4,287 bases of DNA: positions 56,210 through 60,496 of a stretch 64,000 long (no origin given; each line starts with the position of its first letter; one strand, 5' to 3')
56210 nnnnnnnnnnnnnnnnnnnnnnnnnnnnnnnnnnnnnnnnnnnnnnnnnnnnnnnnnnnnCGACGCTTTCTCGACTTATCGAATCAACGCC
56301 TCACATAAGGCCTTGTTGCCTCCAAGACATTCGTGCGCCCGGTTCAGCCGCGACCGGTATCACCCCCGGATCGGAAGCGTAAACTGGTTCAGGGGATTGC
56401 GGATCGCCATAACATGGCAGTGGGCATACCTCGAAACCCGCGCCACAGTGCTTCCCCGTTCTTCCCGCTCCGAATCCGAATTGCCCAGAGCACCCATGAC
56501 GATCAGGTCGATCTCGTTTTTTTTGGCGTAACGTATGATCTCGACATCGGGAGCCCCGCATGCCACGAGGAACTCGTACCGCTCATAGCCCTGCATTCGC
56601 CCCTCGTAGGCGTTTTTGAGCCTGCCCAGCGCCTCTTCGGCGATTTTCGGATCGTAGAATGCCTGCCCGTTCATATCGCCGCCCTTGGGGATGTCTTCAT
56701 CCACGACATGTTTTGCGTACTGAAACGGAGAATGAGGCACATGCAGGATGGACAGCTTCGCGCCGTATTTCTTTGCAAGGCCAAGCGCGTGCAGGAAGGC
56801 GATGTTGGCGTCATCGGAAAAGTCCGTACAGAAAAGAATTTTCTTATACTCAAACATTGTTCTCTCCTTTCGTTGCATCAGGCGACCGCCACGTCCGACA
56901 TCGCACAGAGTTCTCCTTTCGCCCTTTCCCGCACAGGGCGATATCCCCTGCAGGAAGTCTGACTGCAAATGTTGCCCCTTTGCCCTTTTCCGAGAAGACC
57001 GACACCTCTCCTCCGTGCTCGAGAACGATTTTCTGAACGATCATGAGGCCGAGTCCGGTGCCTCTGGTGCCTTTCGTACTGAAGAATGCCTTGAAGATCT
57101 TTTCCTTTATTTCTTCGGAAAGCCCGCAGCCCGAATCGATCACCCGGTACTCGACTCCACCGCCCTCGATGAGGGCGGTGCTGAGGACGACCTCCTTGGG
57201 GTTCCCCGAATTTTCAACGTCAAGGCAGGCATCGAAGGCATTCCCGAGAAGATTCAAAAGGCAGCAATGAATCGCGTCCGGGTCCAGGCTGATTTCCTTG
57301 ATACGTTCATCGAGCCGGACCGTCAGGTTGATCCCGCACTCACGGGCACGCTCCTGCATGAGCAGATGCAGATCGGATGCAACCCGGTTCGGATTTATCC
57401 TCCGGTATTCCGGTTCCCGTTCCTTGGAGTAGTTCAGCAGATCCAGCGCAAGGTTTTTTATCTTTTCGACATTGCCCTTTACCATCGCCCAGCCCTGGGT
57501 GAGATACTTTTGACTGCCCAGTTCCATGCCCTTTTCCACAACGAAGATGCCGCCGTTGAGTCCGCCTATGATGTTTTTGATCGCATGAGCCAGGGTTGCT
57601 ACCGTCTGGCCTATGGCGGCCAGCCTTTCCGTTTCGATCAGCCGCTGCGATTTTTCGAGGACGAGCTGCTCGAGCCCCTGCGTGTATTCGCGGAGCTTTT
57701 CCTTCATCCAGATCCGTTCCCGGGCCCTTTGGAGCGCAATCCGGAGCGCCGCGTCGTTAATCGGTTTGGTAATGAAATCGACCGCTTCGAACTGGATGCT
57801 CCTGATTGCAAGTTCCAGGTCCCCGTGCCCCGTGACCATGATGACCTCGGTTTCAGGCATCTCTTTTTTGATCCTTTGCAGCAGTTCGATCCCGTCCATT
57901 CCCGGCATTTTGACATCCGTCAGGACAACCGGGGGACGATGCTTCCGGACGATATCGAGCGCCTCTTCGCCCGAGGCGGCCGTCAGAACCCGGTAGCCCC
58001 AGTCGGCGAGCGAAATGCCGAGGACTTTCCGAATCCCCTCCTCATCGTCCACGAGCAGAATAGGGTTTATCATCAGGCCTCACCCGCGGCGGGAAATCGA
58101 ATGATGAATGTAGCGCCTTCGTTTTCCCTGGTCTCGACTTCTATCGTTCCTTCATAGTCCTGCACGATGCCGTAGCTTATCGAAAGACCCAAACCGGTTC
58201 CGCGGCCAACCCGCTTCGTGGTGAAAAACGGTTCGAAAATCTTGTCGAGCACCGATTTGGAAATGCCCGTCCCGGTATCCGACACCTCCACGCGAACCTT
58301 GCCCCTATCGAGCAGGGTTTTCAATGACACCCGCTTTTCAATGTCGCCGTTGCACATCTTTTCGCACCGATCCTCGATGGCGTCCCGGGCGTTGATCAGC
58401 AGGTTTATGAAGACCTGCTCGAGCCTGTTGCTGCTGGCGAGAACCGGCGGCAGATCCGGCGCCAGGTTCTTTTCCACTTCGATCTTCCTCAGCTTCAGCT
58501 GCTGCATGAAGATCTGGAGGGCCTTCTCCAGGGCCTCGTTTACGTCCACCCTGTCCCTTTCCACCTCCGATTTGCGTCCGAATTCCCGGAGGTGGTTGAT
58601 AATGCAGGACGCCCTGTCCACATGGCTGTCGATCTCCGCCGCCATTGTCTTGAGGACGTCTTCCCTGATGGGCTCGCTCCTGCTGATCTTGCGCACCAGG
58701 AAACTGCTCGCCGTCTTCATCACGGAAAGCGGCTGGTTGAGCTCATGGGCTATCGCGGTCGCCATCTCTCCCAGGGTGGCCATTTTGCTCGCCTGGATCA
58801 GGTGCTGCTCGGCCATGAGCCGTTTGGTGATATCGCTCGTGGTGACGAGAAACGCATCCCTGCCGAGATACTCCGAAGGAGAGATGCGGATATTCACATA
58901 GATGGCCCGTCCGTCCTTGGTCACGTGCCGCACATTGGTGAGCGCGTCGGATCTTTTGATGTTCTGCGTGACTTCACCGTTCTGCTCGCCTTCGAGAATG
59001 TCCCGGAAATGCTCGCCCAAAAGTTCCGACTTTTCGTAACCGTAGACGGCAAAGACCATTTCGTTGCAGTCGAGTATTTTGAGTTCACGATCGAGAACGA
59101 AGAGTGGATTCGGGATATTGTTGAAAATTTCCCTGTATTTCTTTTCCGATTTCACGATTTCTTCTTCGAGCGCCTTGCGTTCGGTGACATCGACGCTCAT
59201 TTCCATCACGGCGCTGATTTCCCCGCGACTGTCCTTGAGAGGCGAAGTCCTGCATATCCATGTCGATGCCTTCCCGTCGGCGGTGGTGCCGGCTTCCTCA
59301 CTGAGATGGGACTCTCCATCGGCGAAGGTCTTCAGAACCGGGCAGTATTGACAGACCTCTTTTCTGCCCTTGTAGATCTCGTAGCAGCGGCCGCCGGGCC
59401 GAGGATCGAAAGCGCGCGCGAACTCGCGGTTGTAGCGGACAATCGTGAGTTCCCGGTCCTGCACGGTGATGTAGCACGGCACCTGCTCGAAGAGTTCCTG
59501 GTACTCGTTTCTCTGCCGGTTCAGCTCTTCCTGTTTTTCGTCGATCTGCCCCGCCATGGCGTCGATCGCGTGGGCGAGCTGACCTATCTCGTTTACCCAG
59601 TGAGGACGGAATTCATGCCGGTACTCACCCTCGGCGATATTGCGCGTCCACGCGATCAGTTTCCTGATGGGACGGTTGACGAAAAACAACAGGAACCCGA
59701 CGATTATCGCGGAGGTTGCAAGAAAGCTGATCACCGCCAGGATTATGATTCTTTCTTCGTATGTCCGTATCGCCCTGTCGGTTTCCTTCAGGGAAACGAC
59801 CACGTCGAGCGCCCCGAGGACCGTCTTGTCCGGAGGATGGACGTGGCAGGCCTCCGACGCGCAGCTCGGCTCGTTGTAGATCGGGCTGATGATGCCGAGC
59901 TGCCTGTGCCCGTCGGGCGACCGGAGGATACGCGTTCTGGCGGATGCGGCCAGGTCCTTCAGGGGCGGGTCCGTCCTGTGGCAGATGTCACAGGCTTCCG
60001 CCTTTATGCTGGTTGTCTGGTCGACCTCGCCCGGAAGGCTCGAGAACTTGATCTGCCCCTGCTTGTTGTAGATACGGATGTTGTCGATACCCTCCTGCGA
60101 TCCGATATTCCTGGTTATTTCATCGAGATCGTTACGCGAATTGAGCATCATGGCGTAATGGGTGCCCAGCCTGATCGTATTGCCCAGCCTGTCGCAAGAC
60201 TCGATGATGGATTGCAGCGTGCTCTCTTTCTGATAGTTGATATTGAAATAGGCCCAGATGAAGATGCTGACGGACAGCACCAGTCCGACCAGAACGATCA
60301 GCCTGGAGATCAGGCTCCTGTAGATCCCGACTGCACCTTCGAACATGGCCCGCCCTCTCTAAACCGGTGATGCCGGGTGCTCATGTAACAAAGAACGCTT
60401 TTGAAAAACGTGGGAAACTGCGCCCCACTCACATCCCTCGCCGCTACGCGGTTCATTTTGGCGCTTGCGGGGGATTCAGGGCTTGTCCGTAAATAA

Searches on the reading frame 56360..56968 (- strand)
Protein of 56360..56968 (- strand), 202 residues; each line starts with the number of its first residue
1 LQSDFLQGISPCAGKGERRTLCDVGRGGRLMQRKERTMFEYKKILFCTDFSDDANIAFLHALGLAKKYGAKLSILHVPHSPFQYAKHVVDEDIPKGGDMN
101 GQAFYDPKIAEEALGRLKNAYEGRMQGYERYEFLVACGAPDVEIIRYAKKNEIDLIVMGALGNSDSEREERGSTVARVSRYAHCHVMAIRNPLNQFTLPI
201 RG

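Call 8: search_protein_families(library=pfam, proteins=[window:56360-56968:-], max_evalue=0.001)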
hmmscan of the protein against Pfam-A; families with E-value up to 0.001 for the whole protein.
window:56360-56968:- (202 aa): 1 family
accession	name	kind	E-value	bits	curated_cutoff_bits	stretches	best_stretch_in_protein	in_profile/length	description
PF00582.32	Usp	-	4.4e-22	79.6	24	1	40-190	1-141/141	Universal stress protein family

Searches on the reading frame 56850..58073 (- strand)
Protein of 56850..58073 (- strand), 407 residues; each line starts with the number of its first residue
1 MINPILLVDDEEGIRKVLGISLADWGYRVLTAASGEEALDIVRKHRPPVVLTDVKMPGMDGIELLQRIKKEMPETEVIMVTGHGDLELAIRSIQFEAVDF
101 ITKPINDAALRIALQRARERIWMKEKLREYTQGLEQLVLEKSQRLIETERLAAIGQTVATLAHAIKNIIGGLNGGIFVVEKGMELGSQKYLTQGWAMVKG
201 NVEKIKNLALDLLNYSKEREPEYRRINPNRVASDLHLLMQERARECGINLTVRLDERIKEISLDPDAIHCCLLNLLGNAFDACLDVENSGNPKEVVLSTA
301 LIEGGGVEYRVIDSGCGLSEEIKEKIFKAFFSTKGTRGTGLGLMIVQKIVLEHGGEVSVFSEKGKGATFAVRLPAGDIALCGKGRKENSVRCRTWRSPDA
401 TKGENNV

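Call 8: search_protein_families(library=pfam, proteins=[window:56850-58073:-], max_evalue=0.001)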
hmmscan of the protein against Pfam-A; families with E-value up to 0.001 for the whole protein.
window:56850-58073:- (407 aa): 2 families
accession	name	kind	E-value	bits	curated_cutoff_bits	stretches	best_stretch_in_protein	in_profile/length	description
PF00072.30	Response_reg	-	3.3e-32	111.4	30.2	1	5-114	1-110/111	Response regulator receiver domain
PF02518.31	HATPase_c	-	2.9e-22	79.7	26.4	1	264-375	2-109/111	Histidine kinase-, DNA gyrase B-, and HSP90-like ATPase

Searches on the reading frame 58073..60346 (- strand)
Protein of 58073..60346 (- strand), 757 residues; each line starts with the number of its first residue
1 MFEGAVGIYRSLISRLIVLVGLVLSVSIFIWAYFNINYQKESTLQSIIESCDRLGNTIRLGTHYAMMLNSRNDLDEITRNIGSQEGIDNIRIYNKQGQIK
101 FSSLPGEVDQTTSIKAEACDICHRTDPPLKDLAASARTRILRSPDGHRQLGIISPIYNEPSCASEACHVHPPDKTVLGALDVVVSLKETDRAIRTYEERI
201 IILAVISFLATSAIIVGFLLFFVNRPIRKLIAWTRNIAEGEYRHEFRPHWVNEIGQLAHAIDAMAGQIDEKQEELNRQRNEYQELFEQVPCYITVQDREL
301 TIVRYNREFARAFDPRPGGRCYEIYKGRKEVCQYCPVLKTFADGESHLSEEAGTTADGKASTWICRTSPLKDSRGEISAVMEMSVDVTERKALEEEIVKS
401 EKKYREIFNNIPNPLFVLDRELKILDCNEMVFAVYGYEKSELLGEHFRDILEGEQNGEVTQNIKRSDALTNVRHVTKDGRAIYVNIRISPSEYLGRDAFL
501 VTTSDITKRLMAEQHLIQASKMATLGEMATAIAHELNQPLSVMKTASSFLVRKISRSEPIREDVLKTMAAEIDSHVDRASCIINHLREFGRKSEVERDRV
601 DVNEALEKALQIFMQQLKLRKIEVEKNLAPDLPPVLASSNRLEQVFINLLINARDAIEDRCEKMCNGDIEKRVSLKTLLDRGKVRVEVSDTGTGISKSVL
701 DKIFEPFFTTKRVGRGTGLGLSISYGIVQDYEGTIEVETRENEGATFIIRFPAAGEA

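Call 8: search_protein_families(library=pfam, proteins=[window:58073-60346:-], max_evalue=0.001)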
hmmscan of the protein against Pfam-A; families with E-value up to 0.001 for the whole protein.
window:58073-60346:- (757 aa): 8 families
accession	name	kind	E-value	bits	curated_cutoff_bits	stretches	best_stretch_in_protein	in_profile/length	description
PF02518.31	HATPase_c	-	1.9e-23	83.4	26.4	1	639-753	3-109/111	Histidine kinase-, DNA gyrase B-, and HSP90-like ATPase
PF08448.16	PAS_4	-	3.9e-23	82.2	23.1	2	286-391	1-109/110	PAS fold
PF13426.13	PAS_9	-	2.1e-13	50.8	27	1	412-508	1-103/103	PAS domain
PF00989.32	PAS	-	7.1e-11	42.6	22.6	1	403-505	2-112/113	PAS fold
PF13188.13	PAS_8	-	1.5e-10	41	21.8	1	403-453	2-53/65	PAS domain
PF00672.30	HAMP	-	8.4e-09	36.1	25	1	223-268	6-51/53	HAMP domain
PF00512.31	HisKA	-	1.5e-08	35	26.9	1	525-592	2-63/66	His Kinase A (phospho-acceptor) domain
PF12860.13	PAS_7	-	0.00052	20.6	27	0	408-513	1-114/115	PAS fold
